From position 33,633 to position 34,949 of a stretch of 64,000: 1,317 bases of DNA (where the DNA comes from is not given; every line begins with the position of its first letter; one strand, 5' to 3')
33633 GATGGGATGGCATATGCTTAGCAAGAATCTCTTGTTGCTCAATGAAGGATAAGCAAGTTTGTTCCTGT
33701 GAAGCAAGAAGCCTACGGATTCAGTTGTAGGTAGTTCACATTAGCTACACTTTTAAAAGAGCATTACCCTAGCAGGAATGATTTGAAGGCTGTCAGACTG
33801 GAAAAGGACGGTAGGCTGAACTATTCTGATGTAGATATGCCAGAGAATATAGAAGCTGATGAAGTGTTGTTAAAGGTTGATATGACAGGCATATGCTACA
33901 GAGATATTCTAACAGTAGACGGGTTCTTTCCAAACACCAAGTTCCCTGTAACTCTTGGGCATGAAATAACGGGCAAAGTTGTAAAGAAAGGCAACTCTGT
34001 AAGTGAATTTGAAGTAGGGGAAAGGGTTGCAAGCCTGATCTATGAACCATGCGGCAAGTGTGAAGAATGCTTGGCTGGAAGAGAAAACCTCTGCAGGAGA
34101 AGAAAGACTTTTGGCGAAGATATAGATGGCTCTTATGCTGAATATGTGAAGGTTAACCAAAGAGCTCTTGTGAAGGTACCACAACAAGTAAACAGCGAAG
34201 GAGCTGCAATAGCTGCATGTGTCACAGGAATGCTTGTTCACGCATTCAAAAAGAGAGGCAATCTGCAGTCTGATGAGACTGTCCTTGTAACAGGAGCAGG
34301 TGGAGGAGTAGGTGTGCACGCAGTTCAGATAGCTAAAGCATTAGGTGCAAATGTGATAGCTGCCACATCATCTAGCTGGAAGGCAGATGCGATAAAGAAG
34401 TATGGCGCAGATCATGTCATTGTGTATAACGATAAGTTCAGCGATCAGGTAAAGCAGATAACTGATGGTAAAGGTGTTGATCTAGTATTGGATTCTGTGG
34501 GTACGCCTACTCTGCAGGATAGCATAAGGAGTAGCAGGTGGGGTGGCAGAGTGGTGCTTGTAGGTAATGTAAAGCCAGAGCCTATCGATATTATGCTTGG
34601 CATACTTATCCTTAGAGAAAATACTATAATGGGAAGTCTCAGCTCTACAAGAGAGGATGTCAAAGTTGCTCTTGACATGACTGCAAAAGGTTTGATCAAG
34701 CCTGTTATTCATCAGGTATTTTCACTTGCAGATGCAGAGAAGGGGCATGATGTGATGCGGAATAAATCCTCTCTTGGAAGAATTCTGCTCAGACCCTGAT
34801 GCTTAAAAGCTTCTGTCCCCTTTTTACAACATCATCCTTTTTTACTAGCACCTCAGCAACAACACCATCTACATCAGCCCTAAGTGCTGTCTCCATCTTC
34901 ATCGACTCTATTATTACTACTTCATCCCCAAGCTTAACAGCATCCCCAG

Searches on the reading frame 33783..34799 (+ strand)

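Call 21: search_protein_families(library=pfam, proteins=[window:33783-34799:+], max_evalue=0.00001)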
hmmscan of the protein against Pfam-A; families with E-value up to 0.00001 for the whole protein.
window:33783-34799:+ (338 aa): 3 families
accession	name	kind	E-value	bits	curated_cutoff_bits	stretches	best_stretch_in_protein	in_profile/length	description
PF00107.32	ADH_zinc_N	-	6.9e-32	110.6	31.8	1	175-300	1-127/129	Zinc-binding dehydrogenase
PF08240.17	ADH_N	-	7e-30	103.8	23.5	1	25-134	2-104/104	Alcohol dehydrogenase GroES-like domain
PF13602.12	ADH_zinc_N_2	-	1.3e-17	65.4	27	1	208-336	2-134/134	Zinc-binding dehydrogenase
